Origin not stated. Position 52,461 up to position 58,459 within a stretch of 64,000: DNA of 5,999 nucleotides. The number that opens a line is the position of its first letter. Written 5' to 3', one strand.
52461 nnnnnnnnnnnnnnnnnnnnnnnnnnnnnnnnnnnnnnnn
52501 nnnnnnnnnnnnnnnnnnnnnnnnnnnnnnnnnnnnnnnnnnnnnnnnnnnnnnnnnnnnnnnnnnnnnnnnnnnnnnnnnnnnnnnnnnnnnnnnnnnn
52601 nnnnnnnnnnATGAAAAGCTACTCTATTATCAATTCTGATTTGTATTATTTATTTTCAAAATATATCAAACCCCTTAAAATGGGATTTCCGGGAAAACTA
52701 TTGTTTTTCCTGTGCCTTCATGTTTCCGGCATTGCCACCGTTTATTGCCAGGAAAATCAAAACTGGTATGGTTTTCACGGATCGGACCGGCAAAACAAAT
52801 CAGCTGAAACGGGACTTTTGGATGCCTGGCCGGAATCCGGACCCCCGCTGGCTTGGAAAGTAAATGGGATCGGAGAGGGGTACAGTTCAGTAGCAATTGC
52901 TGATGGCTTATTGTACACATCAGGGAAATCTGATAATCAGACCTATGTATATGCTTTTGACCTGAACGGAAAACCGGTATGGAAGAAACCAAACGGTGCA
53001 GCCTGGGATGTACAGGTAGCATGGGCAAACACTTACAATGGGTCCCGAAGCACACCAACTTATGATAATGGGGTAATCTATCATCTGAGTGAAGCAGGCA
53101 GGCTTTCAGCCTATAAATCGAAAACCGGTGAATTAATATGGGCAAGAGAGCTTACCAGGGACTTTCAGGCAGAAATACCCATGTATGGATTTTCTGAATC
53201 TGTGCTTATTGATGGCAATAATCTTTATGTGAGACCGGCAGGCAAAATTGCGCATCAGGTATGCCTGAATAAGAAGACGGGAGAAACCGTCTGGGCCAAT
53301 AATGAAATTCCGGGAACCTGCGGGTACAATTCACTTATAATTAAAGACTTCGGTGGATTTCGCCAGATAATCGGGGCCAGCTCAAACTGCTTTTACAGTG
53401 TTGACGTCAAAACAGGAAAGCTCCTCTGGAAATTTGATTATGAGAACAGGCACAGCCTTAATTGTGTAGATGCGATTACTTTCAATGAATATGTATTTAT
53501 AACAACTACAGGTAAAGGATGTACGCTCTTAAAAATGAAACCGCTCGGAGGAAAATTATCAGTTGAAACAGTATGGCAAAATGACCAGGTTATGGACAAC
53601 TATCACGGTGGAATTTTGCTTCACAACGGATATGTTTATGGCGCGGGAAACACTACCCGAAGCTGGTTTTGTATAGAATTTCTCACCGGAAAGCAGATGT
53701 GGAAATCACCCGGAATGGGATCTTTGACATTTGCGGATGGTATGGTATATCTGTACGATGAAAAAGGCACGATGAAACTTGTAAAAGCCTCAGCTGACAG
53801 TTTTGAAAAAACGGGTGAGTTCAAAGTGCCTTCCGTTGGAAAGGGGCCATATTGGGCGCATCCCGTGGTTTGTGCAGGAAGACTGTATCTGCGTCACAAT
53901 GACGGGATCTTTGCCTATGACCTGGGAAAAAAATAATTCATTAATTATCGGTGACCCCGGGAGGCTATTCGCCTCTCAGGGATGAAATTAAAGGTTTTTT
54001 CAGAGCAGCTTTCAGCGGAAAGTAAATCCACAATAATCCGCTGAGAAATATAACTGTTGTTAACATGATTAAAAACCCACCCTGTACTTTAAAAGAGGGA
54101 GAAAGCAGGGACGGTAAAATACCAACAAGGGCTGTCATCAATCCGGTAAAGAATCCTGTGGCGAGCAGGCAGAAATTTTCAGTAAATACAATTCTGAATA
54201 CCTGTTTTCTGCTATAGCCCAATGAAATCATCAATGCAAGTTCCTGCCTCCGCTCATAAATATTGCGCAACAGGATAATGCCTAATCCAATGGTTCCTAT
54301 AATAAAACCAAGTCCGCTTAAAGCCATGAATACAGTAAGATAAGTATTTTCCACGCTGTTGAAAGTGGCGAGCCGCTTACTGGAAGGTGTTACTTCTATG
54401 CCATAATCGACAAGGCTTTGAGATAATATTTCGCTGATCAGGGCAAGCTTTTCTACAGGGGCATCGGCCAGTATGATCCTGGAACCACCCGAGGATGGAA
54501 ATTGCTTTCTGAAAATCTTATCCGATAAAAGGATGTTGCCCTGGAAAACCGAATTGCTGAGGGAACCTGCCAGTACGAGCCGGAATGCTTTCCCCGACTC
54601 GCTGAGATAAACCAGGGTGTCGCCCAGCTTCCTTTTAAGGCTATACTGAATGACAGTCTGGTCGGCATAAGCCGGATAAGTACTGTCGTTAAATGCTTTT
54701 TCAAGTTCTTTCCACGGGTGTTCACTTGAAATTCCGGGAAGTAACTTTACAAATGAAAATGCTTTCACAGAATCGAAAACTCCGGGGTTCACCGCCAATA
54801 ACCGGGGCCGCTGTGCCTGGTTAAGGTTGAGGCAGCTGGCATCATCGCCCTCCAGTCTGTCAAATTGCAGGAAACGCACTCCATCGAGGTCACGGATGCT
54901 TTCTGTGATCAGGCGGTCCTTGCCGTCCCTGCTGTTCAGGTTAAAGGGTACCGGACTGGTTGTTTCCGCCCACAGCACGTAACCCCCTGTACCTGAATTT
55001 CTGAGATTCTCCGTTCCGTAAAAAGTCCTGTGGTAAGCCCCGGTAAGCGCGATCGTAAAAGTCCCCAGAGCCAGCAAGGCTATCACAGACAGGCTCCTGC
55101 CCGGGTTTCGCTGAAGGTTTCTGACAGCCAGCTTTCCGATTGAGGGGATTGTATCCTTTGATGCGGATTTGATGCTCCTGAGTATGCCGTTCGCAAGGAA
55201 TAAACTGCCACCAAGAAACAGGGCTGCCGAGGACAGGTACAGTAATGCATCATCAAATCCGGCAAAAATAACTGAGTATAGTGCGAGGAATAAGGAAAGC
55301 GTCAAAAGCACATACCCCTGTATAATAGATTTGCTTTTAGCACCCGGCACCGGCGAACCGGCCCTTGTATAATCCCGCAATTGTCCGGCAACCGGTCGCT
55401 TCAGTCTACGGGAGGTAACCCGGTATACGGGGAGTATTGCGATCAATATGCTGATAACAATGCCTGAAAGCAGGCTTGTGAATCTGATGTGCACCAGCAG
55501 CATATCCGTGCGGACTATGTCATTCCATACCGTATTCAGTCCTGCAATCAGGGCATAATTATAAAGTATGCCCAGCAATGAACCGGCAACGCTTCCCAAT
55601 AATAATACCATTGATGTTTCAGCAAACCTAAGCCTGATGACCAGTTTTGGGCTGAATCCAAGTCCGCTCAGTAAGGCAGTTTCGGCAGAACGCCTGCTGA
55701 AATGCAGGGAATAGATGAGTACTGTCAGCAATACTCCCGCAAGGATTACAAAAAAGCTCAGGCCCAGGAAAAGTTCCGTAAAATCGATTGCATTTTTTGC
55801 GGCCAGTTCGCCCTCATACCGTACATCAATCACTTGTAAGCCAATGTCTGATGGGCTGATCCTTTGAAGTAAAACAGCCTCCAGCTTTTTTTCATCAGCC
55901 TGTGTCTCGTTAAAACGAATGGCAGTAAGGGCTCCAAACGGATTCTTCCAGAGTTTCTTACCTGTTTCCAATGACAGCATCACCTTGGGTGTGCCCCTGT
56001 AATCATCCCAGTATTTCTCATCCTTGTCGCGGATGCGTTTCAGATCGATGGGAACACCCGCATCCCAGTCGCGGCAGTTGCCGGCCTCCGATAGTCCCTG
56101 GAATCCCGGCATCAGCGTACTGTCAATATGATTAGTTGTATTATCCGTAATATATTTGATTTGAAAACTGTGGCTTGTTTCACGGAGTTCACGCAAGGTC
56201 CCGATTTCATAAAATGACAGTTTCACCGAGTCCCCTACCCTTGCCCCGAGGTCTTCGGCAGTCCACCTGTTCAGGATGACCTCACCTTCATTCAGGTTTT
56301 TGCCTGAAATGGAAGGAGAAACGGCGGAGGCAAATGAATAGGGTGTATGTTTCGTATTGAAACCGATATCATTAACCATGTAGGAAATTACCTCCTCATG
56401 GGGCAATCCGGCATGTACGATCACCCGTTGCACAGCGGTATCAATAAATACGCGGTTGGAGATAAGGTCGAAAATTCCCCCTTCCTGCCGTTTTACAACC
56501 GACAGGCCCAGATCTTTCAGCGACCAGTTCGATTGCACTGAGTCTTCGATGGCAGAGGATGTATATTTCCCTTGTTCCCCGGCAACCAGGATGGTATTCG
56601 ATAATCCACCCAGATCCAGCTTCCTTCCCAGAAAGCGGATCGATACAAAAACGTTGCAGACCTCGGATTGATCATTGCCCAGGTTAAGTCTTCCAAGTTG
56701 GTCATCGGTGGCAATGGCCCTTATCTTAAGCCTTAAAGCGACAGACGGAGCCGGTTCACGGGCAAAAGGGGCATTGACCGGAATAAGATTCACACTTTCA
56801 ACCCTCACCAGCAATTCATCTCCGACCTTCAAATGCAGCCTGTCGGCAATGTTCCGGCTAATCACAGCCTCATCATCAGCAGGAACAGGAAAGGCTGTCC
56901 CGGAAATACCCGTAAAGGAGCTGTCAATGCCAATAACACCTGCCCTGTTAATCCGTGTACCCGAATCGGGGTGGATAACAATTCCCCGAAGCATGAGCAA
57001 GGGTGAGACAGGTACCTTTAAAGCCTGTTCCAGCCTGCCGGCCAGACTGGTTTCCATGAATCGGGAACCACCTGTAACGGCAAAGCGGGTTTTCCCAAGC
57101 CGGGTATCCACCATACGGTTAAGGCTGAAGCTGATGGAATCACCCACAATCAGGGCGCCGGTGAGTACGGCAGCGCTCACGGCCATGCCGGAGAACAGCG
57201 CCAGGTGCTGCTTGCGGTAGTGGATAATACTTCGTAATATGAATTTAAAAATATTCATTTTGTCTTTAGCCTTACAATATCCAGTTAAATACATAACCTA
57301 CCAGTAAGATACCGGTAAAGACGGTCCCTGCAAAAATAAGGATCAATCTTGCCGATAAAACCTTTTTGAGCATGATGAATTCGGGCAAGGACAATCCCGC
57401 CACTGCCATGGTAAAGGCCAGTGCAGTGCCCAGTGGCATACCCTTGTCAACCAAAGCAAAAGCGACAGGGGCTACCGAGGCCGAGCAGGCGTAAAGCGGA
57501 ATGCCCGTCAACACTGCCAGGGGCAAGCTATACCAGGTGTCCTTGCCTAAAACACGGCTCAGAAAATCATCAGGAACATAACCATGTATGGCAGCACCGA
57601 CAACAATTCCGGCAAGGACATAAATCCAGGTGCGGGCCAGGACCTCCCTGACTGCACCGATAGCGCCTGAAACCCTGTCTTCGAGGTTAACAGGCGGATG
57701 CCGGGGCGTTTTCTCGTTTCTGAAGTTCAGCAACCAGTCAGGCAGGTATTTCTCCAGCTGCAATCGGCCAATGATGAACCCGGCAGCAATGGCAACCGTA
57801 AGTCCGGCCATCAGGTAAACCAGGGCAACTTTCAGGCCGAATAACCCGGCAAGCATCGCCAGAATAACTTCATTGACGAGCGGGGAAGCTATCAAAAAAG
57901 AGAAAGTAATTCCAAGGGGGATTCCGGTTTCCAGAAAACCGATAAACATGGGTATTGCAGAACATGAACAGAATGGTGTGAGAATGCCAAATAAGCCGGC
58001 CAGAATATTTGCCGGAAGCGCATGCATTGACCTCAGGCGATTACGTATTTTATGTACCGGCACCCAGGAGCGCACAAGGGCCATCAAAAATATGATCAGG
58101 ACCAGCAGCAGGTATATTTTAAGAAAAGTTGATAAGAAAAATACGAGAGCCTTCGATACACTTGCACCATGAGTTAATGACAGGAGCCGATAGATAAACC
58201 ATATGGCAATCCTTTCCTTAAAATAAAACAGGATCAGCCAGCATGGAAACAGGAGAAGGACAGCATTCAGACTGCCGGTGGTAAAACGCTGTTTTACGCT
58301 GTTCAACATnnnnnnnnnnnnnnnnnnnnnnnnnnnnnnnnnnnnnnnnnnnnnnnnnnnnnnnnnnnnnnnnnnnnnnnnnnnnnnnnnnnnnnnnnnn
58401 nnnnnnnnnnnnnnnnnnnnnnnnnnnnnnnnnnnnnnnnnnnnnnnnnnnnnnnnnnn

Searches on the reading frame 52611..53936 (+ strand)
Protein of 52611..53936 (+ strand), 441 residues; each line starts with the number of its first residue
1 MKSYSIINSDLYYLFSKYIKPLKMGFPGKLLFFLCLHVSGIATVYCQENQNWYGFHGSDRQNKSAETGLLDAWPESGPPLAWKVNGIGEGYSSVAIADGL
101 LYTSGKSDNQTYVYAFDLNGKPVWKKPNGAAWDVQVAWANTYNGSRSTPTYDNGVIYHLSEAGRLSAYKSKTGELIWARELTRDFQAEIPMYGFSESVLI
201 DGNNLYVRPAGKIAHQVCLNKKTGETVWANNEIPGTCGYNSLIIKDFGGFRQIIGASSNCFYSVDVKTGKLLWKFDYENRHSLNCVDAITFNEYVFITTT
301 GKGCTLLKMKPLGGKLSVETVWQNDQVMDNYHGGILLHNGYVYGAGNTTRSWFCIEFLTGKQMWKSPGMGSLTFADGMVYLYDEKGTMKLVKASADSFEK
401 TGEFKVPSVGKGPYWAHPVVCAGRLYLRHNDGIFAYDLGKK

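Call 75: search_protein_families(library=ncbifam, proteins=[window:52611-53936:+], max_evalue=0.001)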
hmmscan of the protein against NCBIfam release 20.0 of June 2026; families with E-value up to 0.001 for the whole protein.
window:52611-53936:+ (441 aa): 4 families
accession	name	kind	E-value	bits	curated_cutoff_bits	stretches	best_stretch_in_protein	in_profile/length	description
TIGR03300.1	assembly_YfgL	equivalog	1.5e-10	40.3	285.2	1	131-388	43-291/377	outer membrane protein assembly factor BamB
NF008351.0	PRK11138.1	equivalog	6.7e-09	34.7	423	1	131-278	47-189/394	outer membrane protein assembly factor BamB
TIGR04528.1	acido_non_PQQ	subfamily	7.3e-09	34.9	650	1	131-276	35-180/493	acido-empty-quinoprotein group A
TIGR03075.1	PQQ_enz_alc_DH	subfamily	6.9e-08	31.5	480.05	1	133-232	52-148/530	PQQ-dependent dehydrogenase, methanol/ethanol family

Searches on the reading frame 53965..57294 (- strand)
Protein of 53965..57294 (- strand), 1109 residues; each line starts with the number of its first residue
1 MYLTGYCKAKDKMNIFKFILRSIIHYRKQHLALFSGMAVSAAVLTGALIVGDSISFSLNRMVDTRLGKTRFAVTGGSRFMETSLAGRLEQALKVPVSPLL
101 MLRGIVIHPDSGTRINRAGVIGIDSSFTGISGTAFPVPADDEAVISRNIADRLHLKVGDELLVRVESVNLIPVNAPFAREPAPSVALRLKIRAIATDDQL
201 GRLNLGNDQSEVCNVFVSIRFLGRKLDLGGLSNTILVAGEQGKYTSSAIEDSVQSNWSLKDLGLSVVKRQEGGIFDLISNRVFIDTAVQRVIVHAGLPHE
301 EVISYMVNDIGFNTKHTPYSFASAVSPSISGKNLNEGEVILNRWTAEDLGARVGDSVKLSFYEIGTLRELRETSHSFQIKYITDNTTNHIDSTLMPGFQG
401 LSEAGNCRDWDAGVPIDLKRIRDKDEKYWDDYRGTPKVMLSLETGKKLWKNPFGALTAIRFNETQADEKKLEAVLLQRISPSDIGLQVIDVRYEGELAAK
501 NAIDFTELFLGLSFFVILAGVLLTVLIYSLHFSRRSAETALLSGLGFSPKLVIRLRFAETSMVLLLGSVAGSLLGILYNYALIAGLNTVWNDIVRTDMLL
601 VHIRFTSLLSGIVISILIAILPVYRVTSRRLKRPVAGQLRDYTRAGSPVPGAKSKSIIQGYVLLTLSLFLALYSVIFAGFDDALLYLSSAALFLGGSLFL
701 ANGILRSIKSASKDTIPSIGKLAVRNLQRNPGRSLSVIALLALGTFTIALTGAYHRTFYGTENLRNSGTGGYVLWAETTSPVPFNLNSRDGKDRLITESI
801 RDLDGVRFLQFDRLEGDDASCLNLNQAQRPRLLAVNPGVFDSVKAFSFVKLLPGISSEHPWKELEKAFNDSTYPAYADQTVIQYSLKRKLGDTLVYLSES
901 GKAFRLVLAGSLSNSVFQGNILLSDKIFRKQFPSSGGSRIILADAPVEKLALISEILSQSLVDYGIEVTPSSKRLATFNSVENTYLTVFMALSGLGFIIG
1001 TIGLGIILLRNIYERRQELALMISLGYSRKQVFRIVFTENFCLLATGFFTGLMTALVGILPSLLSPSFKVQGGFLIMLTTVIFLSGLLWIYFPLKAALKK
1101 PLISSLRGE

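Call 62: search_protein_families(library=pfam, proteins=[window:53965-57294:-], max_evalue=0.00001)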
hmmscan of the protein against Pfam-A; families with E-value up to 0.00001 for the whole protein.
window:53965-57294:- (1109 aa): 1 family
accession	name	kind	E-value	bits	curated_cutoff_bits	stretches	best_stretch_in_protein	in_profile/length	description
PF02687.27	FtsX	-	3.2e-15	56.7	25.5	2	991-1101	2-119/120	FtsX-like permease C-terminal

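Call 75: search_protein_families(library=ncbifam, proteins=[window:53965-57294:-], max_evalue=0.001)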
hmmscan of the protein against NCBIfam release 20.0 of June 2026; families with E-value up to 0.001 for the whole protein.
window:53965-57294:- (1109 aa): 3 families
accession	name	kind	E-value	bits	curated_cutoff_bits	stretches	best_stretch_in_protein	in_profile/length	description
TIGR03434.1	ADOP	subfamily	1.5e-09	36.5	622.3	1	975-1098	667-792/803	ADOP family duplicated permease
NF041854.1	ABC_perm_YbbP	equivalog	0.00015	19.8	999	1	432-633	168-366/806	putative ABC transporter permease subunit YbbP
TIGR01185.1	devC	equivalog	0.00047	19.2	290.35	1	984-1057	256-329/380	ABC transporter permease DevC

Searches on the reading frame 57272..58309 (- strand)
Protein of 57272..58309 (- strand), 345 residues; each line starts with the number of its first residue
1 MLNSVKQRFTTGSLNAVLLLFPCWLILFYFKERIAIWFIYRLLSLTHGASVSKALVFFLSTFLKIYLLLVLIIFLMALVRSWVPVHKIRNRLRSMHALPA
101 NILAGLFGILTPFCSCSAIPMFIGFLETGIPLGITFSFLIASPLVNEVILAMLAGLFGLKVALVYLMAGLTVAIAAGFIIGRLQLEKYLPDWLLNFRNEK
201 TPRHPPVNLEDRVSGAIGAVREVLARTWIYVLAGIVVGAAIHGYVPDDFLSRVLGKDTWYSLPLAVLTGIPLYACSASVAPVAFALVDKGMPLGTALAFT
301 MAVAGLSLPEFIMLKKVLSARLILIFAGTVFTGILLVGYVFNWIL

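Call 62: search_protein_families(library=pfam, proteins=[window:57272-58309:-], max_evalue=0.00001)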
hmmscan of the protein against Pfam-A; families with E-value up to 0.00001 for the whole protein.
window:57272-58309:- (345 aa): 1 family
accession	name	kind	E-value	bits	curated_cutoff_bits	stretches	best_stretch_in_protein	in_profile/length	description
PF03773.19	ArsP_1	-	8.5e-68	229.1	32.3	1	52-342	3-293/294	Predicted permease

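Call 75: search_protein_families(library=ncbifam, proteins=[window:57272-58309:-], max_evalue=0.001)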
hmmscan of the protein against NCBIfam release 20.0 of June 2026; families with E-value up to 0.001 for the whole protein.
window:57272-58309:- (345 aa): 2 families
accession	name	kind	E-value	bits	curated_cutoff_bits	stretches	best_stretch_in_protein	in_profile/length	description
NF040736.1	efflux_SaoE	equivalog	6.5e-32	111.1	325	1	67-345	20-298/352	efflux transporter SaoE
NF033936.1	CuZnOut_SO0444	equivalog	9.4e-30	103.9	300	2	218-344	188-312/351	SO_0444 family Cu/Zn efflux transporter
